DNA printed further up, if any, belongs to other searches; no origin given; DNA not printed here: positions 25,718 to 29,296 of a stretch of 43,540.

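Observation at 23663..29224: Giant 1853-aa protein fusing a peptidoglycan-binding pseudo-peptidase-like ectodomain to a complete MacB-type permease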

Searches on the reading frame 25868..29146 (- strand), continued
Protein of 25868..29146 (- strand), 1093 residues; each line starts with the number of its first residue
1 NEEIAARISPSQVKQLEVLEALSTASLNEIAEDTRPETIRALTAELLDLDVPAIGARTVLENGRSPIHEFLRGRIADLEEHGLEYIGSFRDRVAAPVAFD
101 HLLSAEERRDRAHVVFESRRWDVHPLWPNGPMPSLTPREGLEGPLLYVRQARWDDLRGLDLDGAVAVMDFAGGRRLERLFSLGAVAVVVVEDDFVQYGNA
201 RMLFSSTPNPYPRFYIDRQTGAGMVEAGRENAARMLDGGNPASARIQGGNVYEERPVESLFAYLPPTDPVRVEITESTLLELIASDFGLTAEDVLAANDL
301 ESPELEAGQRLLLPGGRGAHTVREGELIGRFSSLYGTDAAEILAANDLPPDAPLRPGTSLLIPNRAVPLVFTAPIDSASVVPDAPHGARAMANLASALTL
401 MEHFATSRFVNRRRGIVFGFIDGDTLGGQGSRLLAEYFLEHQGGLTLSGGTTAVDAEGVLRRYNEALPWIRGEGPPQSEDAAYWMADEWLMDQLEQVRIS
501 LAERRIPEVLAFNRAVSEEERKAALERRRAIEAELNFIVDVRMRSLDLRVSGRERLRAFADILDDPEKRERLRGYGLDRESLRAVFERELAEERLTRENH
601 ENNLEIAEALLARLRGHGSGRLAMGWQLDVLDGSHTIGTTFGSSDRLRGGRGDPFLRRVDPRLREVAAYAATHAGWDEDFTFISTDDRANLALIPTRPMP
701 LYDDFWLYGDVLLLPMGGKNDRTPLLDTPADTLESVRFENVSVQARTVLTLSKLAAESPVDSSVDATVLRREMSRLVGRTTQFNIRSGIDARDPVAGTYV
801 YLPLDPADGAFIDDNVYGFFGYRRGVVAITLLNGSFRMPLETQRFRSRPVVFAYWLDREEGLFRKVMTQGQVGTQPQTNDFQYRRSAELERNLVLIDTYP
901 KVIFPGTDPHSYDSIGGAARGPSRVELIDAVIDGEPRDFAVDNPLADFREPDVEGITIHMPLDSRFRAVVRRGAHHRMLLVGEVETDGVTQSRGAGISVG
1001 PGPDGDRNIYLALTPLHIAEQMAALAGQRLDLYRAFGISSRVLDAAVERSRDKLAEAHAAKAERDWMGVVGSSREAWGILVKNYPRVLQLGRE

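Call 55: search_solved_structures(query=A2, max_evalue=1, show_alignments=5)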
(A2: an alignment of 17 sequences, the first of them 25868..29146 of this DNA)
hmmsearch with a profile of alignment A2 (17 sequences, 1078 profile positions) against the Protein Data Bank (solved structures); distinct sequences matched with E-value up to 1: 34.
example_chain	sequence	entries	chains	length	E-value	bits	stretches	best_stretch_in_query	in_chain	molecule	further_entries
4uz2_A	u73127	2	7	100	3.5e-16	61.3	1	264-357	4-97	CELL WALL-BINDING ENDOPEPTIDASE-RELATED PROTEIN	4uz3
4xcm_A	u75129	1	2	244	3.7e-15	57.8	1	263-357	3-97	Cell wall-binding endopeptidase-related protein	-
8i2e_B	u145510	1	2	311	1.6e-12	49.1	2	261-311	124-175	Probable peptidoglycan endopeptidase LytE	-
4s3j_A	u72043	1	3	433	2.3e-10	42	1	265-359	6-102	Cortical-lytic enzyme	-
4s3k_A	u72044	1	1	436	9.3e-10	40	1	265-357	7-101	Spore germination protein YaaH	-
4b8v_A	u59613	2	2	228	9.8e-08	33.3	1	261-363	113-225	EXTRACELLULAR PROTEIN 6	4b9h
2ek8_A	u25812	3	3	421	3.7e-07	31.3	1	137-192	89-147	Aminopeptidase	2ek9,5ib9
2mtz_A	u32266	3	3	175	3.9e-05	24.7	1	311-367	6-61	Putative L,D-transpeptidase YkuD | L, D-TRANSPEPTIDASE YKUD | PUTATIVE L, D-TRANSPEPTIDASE YKUD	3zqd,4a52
4a1i_A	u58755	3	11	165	4e-05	24.6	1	264-367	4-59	PUTATIVE L, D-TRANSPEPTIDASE YKUD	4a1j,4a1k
1y7m_A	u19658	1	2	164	4.5e-05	24.5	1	264-367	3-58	hypothetical protein BSU14040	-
2mkx_A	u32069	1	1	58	6.1e-05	24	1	263-311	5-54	Autolysin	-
7r1l_A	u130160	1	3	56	0.00026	21.9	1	312-357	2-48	Spore coat assembly protein SafA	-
8rhe_A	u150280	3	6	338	0.00039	21.4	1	263-306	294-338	LysM peptidoglycan-binding domain-containing protein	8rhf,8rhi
4uis_A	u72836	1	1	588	0.0014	19.5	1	355-423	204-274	GAMMA-SECRETASE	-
4twe_A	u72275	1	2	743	0.0071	17.2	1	136-193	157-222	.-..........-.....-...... acidic dipeptidase-like protein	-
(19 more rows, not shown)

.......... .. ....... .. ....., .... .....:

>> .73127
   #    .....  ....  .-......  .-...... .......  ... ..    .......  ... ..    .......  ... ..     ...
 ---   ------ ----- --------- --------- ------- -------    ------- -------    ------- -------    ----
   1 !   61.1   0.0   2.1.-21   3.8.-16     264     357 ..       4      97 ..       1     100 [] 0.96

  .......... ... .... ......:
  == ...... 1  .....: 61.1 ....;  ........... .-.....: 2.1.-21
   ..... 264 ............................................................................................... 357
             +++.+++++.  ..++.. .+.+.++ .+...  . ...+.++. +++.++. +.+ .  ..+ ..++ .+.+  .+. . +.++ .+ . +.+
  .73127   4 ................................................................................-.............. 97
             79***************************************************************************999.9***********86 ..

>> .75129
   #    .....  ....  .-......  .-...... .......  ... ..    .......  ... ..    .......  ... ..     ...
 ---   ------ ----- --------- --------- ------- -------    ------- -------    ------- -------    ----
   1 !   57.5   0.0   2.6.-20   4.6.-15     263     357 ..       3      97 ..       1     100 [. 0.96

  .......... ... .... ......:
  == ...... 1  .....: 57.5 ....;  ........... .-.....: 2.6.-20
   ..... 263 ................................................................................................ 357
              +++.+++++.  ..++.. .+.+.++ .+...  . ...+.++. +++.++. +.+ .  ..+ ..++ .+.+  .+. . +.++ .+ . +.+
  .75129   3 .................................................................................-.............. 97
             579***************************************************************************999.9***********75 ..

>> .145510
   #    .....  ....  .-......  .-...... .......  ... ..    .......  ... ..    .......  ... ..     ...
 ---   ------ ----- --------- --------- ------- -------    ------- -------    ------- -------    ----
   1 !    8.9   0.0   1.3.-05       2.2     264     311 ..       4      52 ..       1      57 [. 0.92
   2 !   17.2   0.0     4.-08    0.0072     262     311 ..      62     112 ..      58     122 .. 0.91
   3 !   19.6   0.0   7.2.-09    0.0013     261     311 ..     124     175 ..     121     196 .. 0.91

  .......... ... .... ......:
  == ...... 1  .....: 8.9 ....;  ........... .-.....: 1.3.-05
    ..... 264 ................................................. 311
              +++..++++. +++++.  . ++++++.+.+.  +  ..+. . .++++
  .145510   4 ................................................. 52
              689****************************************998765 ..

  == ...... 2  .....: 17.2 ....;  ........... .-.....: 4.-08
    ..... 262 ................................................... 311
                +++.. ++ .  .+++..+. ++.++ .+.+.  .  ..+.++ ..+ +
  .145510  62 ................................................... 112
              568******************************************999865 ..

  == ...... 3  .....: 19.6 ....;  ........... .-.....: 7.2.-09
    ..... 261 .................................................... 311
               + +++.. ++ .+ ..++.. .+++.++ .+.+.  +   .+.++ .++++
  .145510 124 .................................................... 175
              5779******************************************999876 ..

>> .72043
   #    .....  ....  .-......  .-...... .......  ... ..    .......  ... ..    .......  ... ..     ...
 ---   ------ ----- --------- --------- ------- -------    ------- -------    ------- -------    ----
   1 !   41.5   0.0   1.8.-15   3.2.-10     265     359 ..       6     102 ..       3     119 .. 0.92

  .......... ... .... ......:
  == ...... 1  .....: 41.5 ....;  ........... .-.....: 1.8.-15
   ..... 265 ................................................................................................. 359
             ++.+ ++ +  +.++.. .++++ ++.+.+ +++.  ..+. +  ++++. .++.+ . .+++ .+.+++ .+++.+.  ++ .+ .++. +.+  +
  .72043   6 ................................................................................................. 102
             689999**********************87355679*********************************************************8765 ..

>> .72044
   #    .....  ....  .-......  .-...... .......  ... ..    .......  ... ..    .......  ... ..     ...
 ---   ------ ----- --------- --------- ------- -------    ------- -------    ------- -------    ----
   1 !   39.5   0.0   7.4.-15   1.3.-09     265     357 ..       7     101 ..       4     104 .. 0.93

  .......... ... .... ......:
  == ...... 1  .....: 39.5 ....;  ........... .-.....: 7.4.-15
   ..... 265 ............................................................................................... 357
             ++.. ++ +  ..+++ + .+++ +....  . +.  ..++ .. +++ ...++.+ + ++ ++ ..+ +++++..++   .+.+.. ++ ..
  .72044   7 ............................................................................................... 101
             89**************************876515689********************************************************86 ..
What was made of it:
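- On LysM: Aligned to Thermus tandem LysM 4uz2 (call 55).
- Checked: A family profile matches the PA part of aminopeptidase 2ek8 at E 3.7e-7 (call 55).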
